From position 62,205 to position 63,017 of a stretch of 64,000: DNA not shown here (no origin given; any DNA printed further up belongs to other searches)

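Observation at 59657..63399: Non-canonical mercury-resistance-like locus: merA and an ArsR-type regulator with three unusual Cys-motif membrane proteins instead of merT/merP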

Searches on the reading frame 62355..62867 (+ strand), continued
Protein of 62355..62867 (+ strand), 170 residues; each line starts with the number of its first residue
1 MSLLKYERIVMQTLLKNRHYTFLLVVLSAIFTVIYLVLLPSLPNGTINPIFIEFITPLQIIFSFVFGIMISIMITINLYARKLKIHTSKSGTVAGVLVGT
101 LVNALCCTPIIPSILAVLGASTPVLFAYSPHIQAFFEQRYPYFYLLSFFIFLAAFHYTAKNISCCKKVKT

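Call 82: fold_search(model_id=the predicted structure, library=pdb)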
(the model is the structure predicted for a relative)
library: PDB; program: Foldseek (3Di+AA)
matches with E <= 10: 9; with E <= 0.001: 0
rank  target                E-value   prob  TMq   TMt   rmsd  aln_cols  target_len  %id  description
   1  5kbw_B                3.0e+00  0.09  0.22  0.21  12.4       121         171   20  Crystal structure of TmRibU, the riboflavin-binding S subunit from the Thermotoga maritima ECF transporter (released 2016-06-29)
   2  5kbw_A                3.1e+00  0.08  0.21  0.21  12.1       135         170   17  Crystal structure of TmRibU, the riboflavin-binding S subunit from the Thermotoga maritima ECF transporter (released 2016-06-29)
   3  5c22_C                5.0e+00  0.06  0.26  0.19  28.4       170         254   12  Crystal structure of Zn-bound HlyD from E. coli (released 2016-02-17)
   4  5kc4_E                5.6e+00  0.06  0.20  0.20  13.5       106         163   20  Structure of TmRibU, orthorhombic crystal form (released 2016-06-29)
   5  7ar8_f                6.6e+00  0.18  0.29  0.47   8.6        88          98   15  Cryo-EM structure of Arabidopsis thaliana complex-I (closed conformation) (released 2021-12-15)
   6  7ar7_f                8.6e+00  0.14  0.29  0.46   9.5        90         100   14  Cryo-EM structure of Arabidopsis thaliana complex-I (open conformation) (released 2022-03-02)
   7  5c22_A                8.6e+00  0.04  0.25  0.18  28.8       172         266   11  Crystal structure of Zn-bound HlyD from E. coli (released 2016-02-17)
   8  7aqq_f                9.0e+00  0.13  0.29  0.46   9.5        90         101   14  Cryo-EM structure of Arabidopsis thaliana Complex-I (membrane core) (released 2021-12-08)
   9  3me1_C                9.0e+00  0.02  0.15  0.09  15.0        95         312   12  Crystal Structure of the Desulfovibro vulgaris Urea Transporter in the P3(1) Space Group at 3.86 (released 2011-01-19)

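Call 92: search_dna_similar(query=P0079, collection=plasmids, mode=protein, max_evalue=0.001, max_rows=20)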
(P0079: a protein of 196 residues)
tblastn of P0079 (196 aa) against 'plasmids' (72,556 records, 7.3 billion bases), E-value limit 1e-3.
Records with a match: 6; places in all: 6; records where one place covers at least 80% of the query: 3.
Best place of each record, by identity: <60% 6.
By first word of the organism name: Acidiphilium 2; Halorussus 2; Halobacterium 1; Acidithiobacillus 1.
By predicted mobility (MOB-suite, as given by PLSDB): non-mobilizable 3; mobilizable 2; conjugative 1.
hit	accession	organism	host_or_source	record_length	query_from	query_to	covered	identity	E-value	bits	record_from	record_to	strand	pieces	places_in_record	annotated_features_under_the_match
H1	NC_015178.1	Acidiphilium multivorum AIU301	-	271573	29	176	76%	34.6%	1e-3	47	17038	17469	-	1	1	hypothetical protein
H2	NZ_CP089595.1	Halobacterium zhouii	cell culture,sediment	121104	21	181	82%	28.4%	2e-8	61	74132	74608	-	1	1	hypothetical protein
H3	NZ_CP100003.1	Halorussus vallis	cell culture,saline soil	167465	21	181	82%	28.4%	2e-8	61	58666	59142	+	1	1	hypothetical protein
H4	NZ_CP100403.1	Halorussus aquaticus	cell culture,saline soil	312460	21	181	82%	28.4%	2e-8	61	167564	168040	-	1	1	hypothetical protein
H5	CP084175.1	Acidithiobacillus ferrooxidans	cell culture,River sediment polluted by ...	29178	32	176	74%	30.6%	1e-6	55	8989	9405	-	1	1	hypothetical protein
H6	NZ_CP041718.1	Acidiphilium multivorum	Cell culture,activated sludge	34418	32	176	74%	30.6%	1e-6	55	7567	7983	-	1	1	hypothetical protein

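Call 93: search_dna_similar(query=window:62355-62864:+, collection=plasmids, mode=protein, max_evalue=0.01, max_rows=20)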
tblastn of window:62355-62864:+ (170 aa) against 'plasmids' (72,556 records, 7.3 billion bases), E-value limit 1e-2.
Records with a match: 3; places in all: 3; records where one place covers at least 80% of the query: 1.
Best place of each record, by identity: <60% 3.
By first word of the organism name: Acidiphilium 2; Acidithiobacillus 1.
By predicted mobility (MOB-suite, as given by PLSDB): mobilizable 2; conjugative 1.
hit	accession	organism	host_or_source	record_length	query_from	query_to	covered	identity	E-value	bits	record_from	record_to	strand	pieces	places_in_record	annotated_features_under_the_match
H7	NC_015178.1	Acidiphilium multivorum AIU301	-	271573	6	165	94%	24.7%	6e-6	52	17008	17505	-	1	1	hypothetical protein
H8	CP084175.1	Acidithiobacillus ferrooxidans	cell culture,River sediment polluted by ...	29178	35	165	77%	21.2%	7e-3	43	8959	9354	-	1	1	hypothetical protein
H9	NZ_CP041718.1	Acidiphilium multivorum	Cell culture,activated sludge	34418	35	165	77%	21.2%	7e-3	43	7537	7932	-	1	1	hypothetical protein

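Call 94: get_annotated_region(hit=H7, flank=6000)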
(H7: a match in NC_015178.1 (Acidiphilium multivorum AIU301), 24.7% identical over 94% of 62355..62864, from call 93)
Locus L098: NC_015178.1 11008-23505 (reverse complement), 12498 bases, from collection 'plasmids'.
description: Acidiphilium multivorum AIU301 plasmid pACMV1, complete sequence
organism: Acidiphilium multivorum AIU301 (NCBI taxid 926570)
taxonomy: Bacteria; Pseudomonadota; Alphaproteobacteria; Rhodospirillales; Acetobacteraceae; Acidiphilium; Acidiphilium multivorum; Acidiphilium multivorum AIU301
host: -; source: -; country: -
typing (MOB-suite, as given by PLSDB): conjugative; replicon rep_cluster_748; relaxase MOBF; mating-pair formation MPF_T
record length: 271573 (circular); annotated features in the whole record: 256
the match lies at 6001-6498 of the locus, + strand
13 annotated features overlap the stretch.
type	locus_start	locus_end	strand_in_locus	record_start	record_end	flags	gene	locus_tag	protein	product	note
CDS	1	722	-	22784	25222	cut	-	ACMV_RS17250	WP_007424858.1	DEAD/DEAH box helicase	-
CDS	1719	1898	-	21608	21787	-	-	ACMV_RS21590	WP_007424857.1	hypothetical protein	-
CDS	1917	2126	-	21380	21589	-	-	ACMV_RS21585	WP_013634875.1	IS110 family transposase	-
CDS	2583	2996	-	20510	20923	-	-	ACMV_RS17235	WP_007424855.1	helix-turn-helix domain-containing protein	-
CDS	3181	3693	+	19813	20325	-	-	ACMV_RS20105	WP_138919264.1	hypothetical protein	-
CDS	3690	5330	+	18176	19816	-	merA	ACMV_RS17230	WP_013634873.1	mercury(II) reductase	-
CDS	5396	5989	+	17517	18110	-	-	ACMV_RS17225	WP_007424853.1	redoxin domain-containing protein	-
CDS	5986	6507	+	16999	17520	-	-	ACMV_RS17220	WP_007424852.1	hypothetical protein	-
CDS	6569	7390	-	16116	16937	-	-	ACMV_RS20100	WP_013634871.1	winged helix-turn-helix domain-containing protein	GO:0000160 - phosphorelay signal transduction system [Evidence IEA]; GO:0006355 - regulation of DNA-templated ...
CDS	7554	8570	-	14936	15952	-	-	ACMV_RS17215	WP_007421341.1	IS1595-like element ISAcr1 family transposase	GO:0006313 - DNA transposition [Evidence IEA]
CDS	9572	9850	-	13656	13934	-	-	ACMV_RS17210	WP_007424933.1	type II toxin-antitoxin system RelE/ParE family toxin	GO:0030541 - plasmid partitioning [Evidence IEA]; GO:0051290 - protein heterotetramerization [Evidence IEA]; GO:0009432 ...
CDS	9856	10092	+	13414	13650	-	-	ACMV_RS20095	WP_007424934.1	hypothetical protein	-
CDS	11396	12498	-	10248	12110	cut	-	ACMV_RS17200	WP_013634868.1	EAL domain-containing protein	-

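Call 95: get_annotated_region(hit=H5, flank=6000)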
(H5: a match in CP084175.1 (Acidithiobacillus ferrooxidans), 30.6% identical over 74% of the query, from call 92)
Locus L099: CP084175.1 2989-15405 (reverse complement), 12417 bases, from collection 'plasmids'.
description: Acidithiobacillus ferrooxidans strain YQ-N3 plasmid unnamed3, complete sequence
organism: Acidithiobacillus ferrooxidans (NCBI taxid 920)
taxonomy: Bacteria; Pseudomonadota; Acidithiobacillia; Acidithiobacillales; Acidithiobacillaceae; Acidithiobacillus; Acidithiobacillus ferrooxidans
host: -; source: cell culture,River sediment polluted by acid mine drainage; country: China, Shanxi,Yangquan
typing (MOB-suite, as given by PLSDB): mobilizable; relaxase MOBQ
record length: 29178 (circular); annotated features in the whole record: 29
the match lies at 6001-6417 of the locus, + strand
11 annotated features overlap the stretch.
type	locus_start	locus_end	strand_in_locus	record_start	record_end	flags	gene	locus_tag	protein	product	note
CDS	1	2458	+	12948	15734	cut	traA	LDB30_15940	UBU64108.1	Ti-type conjugative transfer relaxase TraA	-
CDS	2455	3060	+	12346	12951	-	-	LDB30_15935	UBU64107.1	hypothetical protein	-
CDS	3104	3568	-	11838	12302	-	-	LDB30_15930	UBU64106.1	helix-turn-helix domain-containing protein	-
CDS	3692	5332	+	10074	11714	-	merA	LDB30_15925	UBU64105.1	mercury(II) reductase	-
CDS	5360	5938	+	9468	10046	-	-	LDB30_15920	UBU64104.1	redoxin family protein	-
CDS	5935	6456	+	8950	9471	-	-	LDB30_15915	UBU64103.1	hypothetical protein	-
CDS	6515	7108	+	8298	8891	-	-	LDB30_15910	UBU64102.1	hypothetical protein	-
CDS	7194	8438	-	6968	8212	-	-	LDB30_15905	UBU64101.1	MFS transporter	-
CDS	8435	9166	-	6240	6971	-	-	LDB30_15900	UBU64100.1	MBL fold metallo-hydrolase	-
CDS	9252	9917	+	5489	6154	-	-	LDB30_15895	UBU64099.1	metalloregulator ArsR/SmtB family transcription factor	-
CDS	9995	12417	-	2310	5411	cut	-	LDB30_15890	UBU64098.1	efflux RND transporter permease subunit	-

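Call 96: get_annotated_region(hit=H2, flank=6000)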
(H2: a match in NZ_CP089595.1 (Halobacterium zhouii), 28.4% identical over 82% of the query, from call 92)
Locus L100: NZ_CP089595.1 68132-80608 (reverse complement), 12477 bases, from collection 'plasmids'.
description: Halobacterium zhouii strain XZYJT26 plasmid unnamed2, complete sequence
organism: Halobacterium zhouii (NCBI taxid 2902624)
taxonomy: Archaea; Euryarchaeota; Halobacteria; Halobacteriales; Halobacteriaceae; Halobacterium; Halobacterium zhouii
host: -; source: cell culture,sediment; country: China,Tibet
typing (MOB-suite, as given by PLSDB): non-mobilizable; mating-pair formation MPF_T
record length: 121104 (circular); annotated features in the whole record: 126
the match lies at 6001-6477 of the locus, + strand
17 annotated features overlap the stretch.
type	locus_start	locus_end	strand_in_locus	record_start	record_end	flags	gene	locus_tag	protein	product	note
CDS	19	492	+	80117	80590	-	-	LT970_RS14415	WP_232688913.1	CBS domain-containing protein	-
CDS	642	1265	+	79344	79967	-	-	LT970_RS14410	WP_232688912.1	helix-turn-helix domain-containing protein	-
CDS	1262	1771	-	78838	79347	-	merB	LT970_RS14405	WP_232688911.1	organomercurial lyase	-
CDS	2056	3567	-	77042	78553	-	merA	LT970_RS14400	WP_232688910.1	mercury(II) reductase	GO:0046689 - response to mercury ion [Evidence IEA]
CDS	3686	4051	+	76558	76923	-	-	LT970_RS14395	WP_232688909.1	metalloregulator ArsR/SmtB family transcription factor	GO:0006355 - regulation of DNA-templated transcription [Evidence IEA]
CDS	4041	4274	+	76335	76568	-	-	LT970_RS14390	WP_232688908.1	hypothetical protein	-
CDS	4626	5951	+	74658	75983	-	-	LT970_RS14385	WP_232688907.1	DUF3105 domain-containing protein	-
CDS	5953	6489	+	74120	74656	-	-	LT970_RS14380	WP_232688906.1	hypothetical protein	-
CDS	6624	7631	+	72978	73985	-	-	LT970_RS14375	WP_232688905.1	hypothetical protein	-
CDS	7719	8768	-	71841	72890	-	-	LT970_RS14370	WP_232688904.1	hypothetical protein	-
CDS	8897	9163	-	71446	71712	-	-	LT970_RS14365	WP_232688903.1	hypothetical protein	-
CDS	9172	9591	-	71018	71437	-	-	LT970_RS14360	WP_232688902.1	hypothetical protein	-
CDS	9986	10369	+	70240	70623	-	-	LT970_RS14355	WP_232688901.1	metalloregulator ArsR/SmtB family transcription factor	GO:0006355 - regulation of DNA-templated transcription [Evidence IEA]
CDS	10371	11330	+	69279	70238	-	-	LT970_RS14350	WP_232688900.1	permease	-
CDS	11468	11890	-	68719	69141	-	-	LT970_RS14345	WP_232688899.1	RidA family protein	-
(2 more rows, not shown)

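Call 103: search_protein_families(library=ncbifam, proteins=[L098:5986-6504:+, L100:5953-6486:+, P0079], max_evalue=1)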
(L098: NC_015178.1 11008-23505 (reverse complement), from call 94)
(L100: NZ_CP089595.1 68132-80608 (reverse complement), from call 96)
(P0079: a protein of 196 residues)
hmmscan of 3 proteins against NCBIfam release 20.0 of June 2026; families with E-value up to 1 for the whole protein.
L098:5986-6504:+ (173 aa): 0 families

L100:5953-6486:+ (178 aa): 0 families

P0079 (196 aa): 1 family
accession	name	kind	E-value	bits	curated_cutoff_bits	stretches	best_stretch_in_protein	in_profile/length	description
NF010318.0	PRK13755.1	equivalog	0.17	12.2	170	1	129-194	77-138/140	organomercurial transporter MerC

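Call 104: search_protein_families(library=pfam, proteins=[L098:2583-2993:-, L098:3181-3690:+, L098:5396-5986:+, L099:3104-3565:-, L099:6515-7105:+, L100:4041-4271:+, L100:4626-5948:+, L100:6624-7628:+, L100:3686-4048:+], max_evalue=0.01)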
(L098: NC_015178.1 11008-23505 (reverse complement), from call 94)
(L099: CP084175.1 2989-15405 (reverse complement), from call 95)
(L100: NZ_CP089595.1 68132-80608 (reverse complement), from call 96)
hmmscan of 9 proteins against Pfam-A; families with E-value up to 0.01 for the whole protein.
L098:2583-2993:- (136 aa): 3 families
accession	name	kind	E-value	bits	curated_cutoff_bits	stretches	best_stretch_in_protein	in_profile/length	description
PF09278.17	MerR-DNA-bind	-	1.3e-21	77.4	25.4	1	44-107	1-64/65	MerR, DNA binding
PF13411.12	MerR_1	-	5.6e-19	68.5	21.6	1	3-68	3-67/69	MerR HTH family regulatory protein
PF00376.29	MerR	-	4e-12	46.2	28.2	1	3-39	2-38/38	MerR family regulatory protein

L098:3181-3690:+ (170 aa): 0 families

L098:5396-5986:+ (197 aa): 2 families
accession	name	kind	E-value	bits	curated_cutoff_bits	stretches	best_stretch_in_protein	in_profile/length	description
PF00578.27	AhpC-TSA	-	5.2e-08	33.3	26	1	51-147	7-97/124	AhpC/TSA family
PF08534.16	Redoxin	-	6.7e-06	26.4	26.6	1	53-152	5-99/148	Redoxin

L099:3104-3565:- (153 aa): 3 families
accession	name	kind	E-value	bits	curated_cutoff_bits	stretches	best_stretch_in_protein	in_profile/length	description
PF13411.12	MerR_1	-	5.2e-20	71.8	21.6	1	23-88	3-67/69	MerR HTH family regulatory protein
PF09278.17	MerR-DNA-bind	-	1.7e-19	70.7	25.4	1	64-126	1-63/65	MerR, DNA binding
PF00376.29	MerR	-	7.3e-13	48.5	28.2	1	23-59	2-38/38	MerR family regulatory protein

L099:6515-7105:+ (197 aa): 0 families

L100:4041-4271:+ (77 aa): 0 families

L100:4626-5948:+ (441 aa): 7 families
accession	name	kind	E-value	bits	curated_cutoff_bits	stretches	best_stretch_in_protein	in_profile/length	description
PF11303.13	DUF3105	-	2.2e-28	99.3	25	1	327-437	9-124/130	Protein of unknown function (DUF3105)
PF00578.27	AhpC-TSA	-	1.8e-10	41.3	26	1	158-281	2-123/124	AhpC/TSA family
PF08534.16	Redoxin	-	9.1e-08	32.4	26.6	1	162-283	6-132/148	Redoxin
PF00096.32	zf-C2H2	-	7.7e-05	23.4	25.2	0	56-77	3-23/23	Zinc finger, C2H2 type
PF13894.12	zf-C2H2_4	-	0.00057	20.8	27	0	56-77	3-24/24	C2H2-type zinc finger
PF13912.12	zf-C2H2_6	-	0.00061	20.2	25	0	56-73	4-21/27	C2H2-type zinc finger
PF24666.1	zf-C2H2_fungi_2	-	0.0035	17.6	27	0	56-74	3-21/26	Fungal C2H2 zinc finger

L100:6624-7628:+ (335 aa): 0 families

L100:3686-4048:+ (121 aa): 10 families
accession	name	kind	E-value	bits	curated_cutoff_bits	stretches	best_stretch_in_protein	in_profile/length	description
PF01022.26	HTH_5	-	5.1e-11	42.7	22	1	25-72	1-46/47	Bacterial regulatory protein, arsR family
PF12840.13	HTH_20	-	1.1e-08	35.4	27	1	23-63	1-40/51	Helix-turn-helix domain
PF24038.1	DUF7347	-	3.8e-05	24.3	27.6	1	18-77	3-63/77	Domain of unknown function (DUF7347)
PF25212.1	HVO_A0114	-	0.00018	21.7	27.6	1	26-80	22-75/84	HVO_A0114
PF09339.16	HTH_IclR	-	0.00018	21.6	22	1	29-72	6-49/52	IclR helix-turn-helix domain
PF01978.25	TrmB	-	0.00071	19.8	25.6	1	30-87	12-67/68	Sugar-specific transcriptional regulator TrmB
PF21476.4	PF0610-like_N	-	0.0015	19.2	33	1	27-63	2-36/50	PF0610-like, N-terminal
PF08100.18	Dimerisation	-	0.0039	17.4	25.6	1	28-83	27-82/93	O-methyltransferase dimerisation domain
PF24033.1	DUF7342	-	0.0047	17.4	31.6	1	39-86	15-62/150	Family of unknown function (DUF7342)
PF17443.8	pXO2-72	-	0.0086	16.8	25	0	38-83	5-51/62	Uncharacterized protein pXO2-72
